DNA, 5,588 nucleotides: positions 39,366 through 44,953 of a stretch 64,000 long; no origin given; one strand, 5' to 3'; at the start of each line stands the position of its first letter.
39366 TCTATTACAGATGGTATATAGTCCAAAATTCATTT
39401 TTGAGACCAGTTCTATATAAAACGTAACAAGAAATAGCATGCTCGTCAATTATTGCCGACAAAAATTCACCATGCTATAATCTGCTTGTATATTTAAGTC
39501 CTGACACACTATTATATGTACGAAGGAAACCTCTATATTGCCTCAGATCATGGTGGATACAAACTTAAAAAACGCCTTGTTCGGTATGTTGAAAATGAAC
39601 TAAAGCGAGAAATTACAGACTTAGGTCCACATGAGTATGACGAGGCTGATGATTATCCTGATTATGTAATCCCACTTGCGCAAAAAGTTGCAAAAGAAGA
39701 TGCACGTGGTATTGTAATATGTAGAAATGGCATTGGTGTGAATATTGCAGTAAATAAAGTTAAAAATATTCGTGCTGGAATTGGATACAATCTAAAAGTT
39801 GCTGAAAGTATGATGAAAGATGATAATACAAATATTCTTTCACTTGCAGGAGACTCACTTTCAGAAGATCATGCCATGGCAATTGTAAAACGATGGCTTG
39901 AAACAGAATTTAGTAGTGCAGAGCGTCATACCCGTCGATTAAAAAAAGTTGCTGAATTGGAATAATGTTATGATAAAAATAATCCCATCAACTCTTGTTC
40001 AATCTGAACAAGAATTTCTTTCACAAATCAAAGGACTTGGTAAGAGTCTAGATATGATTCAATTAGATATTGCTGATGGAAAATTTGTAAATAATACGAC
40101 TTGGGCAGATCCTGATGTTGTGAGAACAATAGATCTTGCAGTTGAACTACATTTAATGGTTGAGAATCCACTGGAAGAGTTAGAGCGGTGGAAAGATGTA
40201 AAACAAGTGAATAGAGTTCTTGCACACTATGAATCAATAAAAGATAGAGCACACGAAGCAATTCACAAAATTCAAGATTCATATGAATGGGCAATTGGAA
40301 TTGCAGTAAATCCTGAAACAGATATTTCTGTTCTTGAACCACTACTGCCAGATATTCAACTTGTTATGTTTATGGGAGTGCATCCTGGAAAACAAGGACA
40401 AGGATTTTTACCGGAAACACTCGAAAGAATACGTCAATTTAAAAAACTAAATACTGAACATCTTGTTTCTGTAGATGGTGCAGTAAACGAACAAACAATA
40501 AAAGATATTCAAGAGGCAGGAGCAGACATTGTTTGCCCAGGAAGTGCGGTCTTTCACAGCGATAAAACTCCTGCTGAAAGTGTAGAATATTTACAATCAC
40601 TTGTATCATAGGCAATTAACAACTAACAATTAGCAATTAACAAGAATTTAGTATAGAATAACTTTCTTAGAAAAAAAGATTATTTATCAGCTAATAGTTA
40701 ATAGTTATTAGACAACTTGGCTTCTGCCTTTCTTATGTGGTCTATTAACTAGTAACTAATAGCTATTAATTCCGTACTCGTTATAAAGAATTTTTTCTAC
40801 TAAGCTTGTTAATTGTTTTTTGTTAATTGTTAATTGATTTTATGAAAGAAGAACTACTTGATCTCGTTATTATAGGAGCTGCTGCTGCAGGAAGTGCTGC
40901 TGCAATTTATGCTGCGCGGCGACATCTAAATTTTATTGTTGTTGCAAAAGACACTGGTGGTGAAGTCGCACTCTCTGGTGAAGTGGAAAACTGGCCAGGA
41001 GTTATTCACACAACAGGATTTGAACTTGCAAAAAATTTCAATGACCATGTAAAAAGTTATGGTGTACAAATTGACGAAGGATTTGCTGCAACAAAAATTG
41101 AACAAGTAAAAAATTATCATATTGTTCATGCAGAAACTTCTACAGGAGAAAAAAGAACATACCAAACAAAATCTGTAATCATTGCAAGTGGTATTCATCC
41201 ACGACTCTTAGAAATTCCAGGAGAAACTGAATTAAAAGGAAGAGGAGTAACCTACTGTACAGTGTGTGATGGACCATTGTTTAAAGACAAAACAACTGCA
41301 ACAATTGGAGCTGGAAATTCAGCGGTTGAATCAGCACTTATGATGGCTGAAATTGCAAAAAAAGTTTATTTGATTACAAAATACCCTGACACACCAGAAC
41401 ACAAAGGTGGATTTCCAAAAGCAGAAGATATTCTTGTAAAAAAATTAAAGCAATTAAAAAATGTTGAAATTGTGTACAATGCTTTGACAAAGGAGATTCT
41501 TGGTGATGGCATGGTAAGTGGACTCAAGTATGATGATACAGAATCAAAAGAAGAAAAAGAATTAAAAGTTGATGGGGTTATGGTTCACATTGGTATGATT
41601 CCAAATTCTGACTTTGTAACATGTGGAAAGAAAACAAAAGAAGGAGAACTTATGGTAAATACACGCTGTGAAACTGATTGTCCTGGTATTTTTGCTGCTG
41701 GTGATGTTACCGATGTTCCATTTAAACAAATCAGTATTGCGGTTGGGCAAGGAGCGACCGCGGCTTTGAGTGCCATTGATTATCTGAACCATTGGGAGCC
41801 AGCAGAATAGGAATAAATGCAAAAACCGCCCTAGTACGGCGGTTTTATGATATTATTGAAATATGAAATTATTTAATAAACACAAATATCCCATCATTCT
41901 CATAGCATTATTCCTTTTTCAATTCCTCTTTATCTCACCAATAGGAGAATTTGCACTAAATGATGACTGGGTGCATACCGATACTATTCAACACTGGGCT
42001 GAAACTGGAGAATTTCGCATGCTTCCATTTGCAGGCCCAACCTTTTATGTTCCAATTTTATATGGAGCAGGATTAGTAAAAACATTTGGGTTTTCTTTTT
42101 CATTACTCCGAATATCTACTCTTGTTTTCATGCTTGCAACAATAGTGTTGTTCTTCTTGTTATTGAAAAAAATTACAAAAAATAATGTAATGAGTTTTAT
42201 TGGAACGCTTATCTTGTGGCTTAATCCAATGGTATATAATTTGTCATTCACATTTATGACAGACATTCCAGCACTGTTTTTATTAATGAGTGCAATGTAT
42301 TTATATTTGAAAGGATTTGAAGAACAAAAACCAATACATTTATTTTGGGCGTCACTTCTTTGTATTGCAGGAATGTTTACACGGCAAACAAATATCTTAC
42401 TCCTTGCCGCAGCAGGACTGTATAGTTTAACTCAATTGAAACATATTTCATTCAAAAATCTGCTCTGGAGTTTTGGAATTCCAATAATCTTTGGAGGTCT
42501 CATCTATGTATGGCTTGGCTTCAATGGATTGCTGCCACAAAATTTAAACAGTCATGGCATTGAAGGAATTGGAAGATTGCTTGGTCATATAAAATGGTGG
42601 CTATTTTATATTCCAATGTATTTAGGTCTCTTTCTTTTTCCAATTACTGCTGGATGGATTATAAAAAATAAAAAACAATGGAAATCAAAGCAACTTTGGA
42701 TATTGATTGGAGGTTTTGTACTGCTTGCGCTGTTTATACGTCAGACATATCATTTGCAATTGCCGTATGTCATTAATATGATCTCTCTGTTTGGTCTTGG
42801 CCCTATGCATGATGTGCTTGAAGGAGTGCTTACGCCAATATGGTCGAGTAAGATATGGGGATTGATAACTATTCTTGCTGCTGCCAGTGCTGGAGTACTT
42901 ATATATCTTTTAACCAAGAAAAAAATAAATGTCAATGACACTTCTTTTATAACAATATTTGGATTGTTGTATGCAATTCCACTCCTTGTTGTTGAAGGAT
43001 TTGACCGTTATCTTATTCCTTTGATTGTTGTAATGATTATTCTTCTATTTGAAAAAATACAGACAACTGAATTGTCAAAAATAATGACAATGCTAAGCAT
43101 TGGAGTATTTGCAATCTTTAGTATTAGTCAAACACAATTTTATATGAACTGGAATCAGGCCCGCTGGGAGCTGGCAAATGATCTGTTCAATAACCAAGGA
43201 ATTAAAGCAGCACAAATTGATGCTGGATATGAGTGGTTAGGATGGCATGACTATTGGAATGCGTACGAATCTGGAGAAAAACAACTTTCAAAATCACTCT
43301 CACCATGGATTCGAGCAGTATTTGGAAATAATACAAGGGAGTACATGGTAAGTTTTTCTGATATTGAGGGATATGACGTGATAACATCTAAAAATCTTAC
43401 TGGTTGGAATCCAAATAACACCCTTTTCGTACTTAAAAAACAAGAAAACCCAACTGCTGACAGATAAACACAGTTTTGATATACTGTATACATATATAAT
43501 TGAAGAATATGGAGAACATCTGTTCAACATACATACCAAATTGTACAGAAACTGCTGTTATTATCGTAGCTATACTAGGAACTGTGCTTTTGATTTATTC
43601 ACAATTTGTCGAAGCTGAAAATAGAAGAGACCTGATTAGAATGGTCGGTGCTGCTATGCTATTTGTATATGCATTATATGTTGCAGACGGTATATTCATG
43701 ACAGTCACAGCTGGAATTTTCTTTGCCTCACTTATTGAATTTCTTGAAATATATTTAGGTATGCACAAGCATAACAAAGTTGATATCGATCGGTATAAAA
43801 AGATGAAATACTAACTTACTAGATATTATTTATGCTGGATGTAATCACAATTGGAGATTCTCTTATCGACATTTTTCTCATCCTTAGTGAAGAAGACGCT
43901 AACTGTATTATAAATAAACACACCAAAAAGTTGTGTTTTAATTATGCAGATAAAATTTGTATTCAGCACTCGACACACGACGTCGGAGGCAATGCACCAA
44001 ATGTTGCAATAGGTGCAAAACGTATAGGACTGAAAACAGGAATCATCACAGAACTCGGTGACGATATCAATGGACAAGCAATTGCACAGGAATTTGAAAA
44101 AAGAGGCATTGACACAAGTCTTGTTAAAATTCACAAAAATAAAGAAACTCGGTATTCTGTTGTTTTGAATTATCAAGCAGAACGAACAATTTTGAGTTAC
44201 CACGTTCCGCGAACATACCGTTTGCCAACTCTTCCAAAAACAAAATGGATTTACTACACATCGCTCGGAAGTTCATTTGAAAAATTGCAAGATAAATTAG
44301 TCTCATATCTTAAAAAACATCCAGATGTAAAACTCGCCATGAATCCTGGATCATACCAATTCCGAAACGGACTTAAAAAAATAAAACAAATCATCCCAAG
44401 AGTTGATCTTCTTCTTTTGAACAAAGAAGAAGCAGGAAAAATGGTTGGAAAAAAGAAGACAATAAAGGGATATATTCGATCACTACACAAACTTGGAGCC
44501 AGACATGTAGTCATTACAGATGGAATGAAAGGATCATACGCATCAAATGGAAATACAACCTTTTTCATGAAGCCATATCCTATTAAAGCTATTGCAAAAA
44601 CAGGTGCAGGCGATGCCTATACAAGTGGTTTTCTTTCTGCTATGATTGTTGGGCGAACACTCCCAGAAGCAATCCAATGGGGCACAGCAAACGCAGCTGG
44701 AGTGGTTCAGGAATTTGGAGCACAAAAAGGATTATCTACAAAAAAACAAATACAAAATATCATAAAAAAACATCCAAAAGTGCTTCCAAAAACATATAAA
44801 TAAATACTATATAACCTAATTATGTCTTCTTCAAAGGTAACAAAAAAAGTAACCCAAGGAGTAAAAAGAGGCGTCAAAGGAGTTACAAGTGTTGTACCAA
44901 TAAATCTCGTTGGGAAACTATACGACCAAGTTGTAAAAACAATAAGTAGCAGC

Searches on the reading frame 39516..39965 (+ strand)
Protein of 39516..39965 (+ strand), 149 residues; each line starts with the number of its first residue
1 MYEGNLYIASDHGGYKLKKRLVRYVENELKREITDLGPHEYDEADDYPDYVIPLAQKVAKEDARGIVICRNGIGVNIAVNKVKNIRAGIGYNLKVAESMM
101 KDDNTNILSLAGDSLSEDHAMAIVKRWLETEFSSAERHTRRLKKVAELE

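Call 48: find_related_loci(query=window:39516-39965:+, collection=metagenome_contigs, flank=10000)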
Query window:39516-39965:+ (149 aa) in metagenome_contigs; peptide patterns used: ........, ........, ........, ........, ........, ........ (x = any residue, [..] = any of these).
196 stretches matched a pattern; 34 encode a relative of the query (tblastn E <= 1e-3); 34 distinct loci.
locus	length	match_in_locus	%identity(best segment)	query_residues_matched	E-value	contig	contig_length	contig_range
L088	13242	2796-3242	77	1-149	1e-78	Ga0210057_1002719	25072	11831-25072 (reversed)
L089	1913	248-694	77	1-149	2e-81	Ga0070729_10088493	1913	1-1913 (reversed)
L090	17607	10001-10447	76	1-149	2e-77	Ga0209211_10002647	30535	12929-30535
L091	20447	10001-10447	76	1-149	2e-77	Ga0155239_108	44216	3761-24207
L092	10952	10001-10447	76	1-149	4e-77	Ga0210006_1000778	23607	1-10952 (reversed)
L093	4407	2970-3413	76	2-149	5e-77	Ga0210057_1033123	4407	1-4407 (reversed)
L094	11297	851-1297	76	1-149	8e-77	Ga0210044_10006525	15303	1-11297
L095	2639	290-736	74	1-149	3e-75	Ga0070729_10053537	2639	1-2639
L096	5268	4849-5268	76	2-141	4e-74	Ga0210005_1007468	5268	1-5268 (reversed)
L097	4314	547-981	74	5-149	3e-73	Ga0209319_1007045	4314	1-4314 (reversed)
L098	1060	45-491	73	1-149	1e-78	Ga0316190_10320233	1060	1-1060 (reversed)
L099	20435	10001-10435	74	5-149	4e-73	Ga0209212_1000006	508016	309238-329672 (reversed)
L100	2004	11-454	72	2-149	8e-75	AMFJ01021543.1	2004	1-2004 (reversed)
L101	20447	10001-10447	68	1-149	1e-70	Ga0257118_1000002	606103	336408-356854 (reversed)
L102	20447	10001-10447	70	1-149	4e-70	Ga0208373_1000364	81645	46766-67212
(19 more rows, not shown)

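Call 77: search_protein_families(library=pfam, proteins=[L092:7163-8266:-, L092:8169-8543:+, L092:9111-9878:-, L093:1626-2711:-, L099:6009-6971:+, L099:7129-8808:-, L099:9013-9843:-, L101:9091-9867:-, L102:9440-9778:-], max_evalue=0.01)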
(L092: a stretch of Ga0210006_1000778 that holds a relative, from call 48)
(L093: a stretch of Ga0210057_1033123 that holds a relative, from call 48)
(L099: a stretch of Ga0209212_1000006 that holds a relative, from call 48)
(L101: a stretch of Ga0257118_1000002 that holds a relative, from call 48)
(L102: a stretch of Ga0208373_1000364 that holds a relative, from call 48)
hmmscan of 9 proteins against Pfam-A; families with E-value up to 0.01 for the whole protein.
L092:7163-8266:- (367 aa): 1 family
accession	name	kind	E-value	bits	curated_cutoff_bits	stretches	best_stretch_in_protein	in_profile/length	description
PF00078.32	RVT_1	-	7.3e-25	88.3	29.6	1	104-308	8-203/205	Reverse transcriptase (RNA-dependent DNA polymerase)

L092:8169-8543:+ (124 aa): 1 family
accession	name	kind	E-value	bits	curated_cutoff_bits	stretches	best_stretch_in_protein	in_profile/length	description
PF22296.2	bAvd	-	1.6e-12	48.3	40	1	27-122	12-106/107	bAvd-like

L092:9111-9878:- (255 aa): 0 families

L093:1626-2711:- (361 aa): 0 families

L099:6009-6971:+ (320 aa): 5 families
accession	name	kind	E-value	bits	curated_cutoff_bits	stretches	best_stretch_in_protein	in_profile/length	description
PF13310.11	Virulence_RhuM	-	1.4e-16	61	33.7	1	66-128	8-70/252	Virulence protein RhuM family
PF02661.23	Fic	-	4.9e-13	50.2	24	1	200-276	10-93/93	Fic/DOC family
PF12802.13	MarR_2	-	0.00048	20.7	27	1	33-65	22-54/61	MarR family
PF09669.15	Phage_pRha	-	0.0072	17.3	29.9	0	35-103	4-79/91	Phage regulatory protein Rha (Phage_pRha)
PF13384.12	HTH_23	-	0.0096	16.2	24.6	0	33-60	19-46/50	Homeodomain-like domain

L099:7129-8808:- (559 aa): 1 family
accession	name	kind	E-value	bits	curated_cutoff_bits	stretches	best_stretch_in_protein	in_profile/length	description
PF06005.17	ZapB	-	0.0092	16.9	31.5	1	334-385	18-69/71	Cell division protein ZapB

L099:9013-9843:- (276 aa): 5 families
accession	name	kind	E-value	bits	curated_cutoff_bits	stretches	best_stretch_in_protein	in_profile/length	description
PF04542.20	Sigma70_r2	-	1.9e-11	44.1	24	1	44-91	21-69/71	Sigma-70 region 2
PF08281.18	Sigma70_r4_2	-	6.6e-11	42.1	25.7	1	146-193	4-51/54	Sigma-70, region 4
PF04545.22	Sigma70_r4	-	8.4e-06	25.7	24.1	1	150-193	2-45/50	Sigma-70, region 4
PF07638.17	Sigma70_ECF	-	3.1e-05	24.4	21.1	1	6-193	3-176/185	ECF sigma factor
PF22233.2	PhyR_sigma-like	-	0.0039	17.4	27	1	150-193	1-44/50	Response regulator PhyR, sigma-like domain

L101:9091-9867:- (258 aa): 2 families
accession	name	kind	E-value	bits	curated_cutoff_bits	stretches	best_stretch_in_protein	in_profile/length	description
PF06818.20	Fez1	-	0.00072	20.5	34.4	1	108-238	11-148/199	Fez1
PF12795.12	MscS_porin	-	0.0055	16.8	34.4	1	143-234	79-171/238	Mechanosensitive ion channel porin domain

L102:9440-9778:- (112 aa): 0 families
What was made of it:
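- The cargo includes a DGR (RT plus bAvd), a RhuM/Fic protein and an ECF sigma factor (call 77). The ileS-rpiB slot behaves like a defence or accessory hot-spot in relatives, where it holds a DGR and a RhuM/Fic protein (call 77).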

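Call 92: search_protein_families(library=ncbifam, proteins=[L090:5911-6558:+, L101:4280-4888:+, L101:4976-5818:+], max_evalue=0.001)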
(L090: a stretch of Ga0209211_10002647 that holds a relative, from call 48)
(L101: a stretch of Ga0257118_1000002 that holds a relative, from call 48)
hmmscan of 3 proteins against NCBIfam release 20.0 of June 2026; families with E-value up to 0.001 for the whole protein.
L090:5911-6558:+ (215 aa): 15 families
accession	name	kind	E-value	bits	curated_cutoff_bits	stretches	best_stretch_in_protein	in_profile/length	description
TIGR01203.1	HGPRTase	equivalog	1.6e-52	177.6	150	1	42-214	1-167/167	hypoxanthine phosphoribosyltransferase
NF006605.0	PRK09162.1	equivalog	2.2e-28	98.9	181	1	36-213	10-180/183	hypoxanthine-guanine phosphoribosyltransferase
NF003549.0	PRK05205.1-5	equivalog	2e-09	37.1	138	1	40-188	5-155/182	bifunctional pyr operon transcriptional regulator/uracil phosphoribosyltransferase PyrR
NF003548.0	PRK05205.1-4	equivalog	6.1e-08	32.7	218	1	44-187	7-145/173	bifunctional pyr operon transcriptional regulator/uracil phosphoribosyltransferase PyrR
NF006613.0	PRK09177.1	equivalog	2.5e-07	30.4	138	1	41-173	9-125/159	xanthine phosphoribosyltransferase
NF003547.0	PRK05205.1-3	equivalog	1.6e-05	24.8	230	1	36-188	9-165/194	bifunctional pyr operon transcriptional regulator/uracil phosphoribosyltransferase PyrR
NF001097.0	PRK00129.1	equivalog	5.6e-05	23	114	1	66-171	68-166/209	uracil phosphoribosyltransferase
TIGR01251.1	ribP_PPkin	subfamily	7.2e-05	21.8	113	1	110-162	191-243/309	ribose-phosphate diphosphokinase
NF003545.0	PRK05205.1-1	equivalog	8.9e-05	22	140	1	55-185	16-142/171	bifunctional pyr operon transcriptional regulator/uracil phosphoribosyltransferase PyrR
NF002620.0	PRK02277.1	subfamily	0.00011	21.9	115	1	78-170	92-182/201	orotate phosphoribosyltransferase-like protein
NF008616.0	PRK11595.1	equivalog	0.00011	21.8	304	1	116-165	174-223/227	DNA utilization protein GntX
TIGR00201.1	comF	subfamily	0.00029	20.8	233.55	1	108-163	132-186/190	ComF family protein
NF003546.0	PRK05205.1-2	equivalog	0.00057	19.6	268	0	116-187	82-150/175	bifunctional pyr operon transcriptional regulator/uracil phosphoribosyltransferase PyrR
NF005537.0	PRK07199.1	subfamily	0.0008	18.6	322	0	110-155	192-237/301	ribose-phosphate diphosphokinase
NF005592.0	PRK07322.1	subfamily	0.00081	18.8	143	0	125-167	116-158/180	adenine phosphoribosyltransferase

L101:4280-4888:+ (202 aa): 4 families
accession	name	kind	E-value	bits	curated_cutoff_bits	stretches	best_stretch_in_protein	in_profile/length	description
TIGR01526.1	nadR_NMN_Atrans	equivalog_domain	1e-06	28.3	341.15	1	24-183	164-316/325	nicotinamide-nucleotide adenylyltransferase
NF005988.0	PRK08099.1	equivalog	0.00044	19.5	201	0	151-200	353-402/411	multifunctional transcriptional regulator/nicotinamide-nucleotide adenylyltransferase/ribosylnicotinamide kinase NadR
TIGR00041.1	DTMP_kinase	equivalog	0.00052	19.8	83.25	0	25-58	7-40/196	dTMP kinase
NF000355.4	ribo_prot_ABC_F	equivalog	0.00076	18.5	380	1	23-60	29-66/499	ribosomal protection-like ABC-F family protein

L101:4976-5818:+ (280 aa): 2 families
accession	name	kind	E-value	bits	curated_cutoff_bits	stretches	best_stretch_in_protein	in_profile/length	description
NF033484.1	Stp1_PP2C_phos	equivalog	5.8e-42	143.8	230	1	27-228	10-202/232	Stp1/IreP family PP2C-type Ser/Thr phosphatase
NF011149.0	PRK14559.1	equivalog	1.4e-18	67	374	1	37-216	410-583/642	serine/threonine phosphatase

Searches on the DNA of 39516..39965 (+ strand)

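Call 72: search_rna_families(sources=[L088, L090, L092, L093, L099, L101, L102, L106], threshold=gathering)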
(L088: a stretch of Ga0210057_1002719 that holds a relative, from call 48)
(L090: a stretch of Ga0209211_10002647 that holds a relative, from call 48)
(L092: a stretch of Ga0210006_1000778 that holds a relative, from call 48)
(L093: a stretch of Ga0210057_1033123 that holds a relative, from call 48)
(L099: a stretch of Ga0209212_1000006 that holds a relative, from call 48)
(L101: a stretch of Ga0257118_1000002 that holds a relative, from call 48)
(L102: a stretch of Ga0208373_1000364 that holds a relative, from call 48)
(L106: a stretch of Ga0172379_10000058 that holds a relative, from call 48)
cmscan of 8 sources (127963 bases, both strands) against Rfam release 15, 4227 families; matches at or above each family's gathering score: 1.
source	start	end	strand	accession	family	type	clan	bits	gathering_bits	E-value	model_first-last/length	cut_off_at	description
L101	20154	20225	+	RF00005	tRNA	Gene; tRNA;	CL00001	63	29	5.2e-11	1-71/71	no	tRNA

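Call 74: search_rna_families(source=L088, start=2300, end=2800, threshold=evalue, max_evalue=1, show_alignments=1)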
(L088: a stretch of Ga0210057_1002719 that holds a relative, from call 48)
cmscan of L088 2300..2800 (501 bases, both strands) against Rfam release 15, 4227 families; matches with E-value up to 1: 1.
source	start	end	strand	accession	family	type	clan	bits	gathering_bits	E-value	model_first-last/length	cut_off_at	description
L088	2463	2580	-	RF00230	T-box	Cis-reg; leader;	-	19.4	93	0.035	1-219/219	no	T-box leader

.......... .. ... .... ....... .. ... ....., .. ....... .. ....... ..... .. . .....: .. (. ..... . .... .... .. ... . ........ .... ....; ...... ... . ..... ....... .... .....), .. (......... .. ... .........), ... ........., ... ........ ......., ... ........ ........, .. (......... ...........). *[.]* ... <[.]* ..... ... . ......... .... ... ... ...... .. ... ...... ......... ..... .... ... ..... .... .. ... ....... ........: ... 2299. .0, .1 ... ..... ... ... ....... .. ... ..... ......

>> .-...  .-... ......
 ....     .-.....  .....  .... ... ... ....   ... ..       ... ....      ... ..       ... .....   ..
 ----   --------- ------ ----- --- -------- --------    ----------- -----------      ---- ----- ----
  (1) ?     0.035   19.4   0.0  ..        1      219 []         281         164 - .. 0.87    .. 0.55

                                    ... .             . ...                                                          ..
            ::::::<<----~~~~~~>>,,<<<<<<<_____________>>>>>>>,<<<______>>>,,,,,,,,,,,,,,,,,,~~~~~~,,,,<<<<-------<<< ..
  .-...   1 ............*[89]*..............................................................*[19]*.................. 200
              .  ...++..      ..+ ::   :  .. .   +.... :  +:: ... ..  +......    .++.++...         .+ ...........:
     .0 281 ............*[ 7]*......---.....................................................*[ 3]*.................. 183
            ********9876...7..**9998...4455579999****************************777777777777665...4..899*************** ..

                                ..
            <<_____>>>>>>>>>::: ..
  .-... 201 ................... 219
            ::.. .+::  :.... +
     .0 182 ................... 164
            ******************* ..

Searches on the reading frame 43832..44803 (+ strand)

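Call 80: search_protein_families(library=pfam, proteins=[window:43832-44803:+], max_evalue=0.001)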
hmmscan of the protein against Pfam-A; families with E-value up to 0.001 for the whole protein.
window:43832-44803:+ (323 aa): 2 families
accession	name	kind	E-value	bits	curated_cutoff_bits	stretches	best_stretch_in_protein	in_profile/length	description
PF00294.29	PfkB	-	4.6e-44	151.4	25.8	1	44-303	28-301/302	pfkB family carbohydrate kinase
PF08543.17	Phos_pyr_kin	-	4.4e-06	26.7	27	1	183-287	111-227/246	Phosphomethylpyrimidine kinase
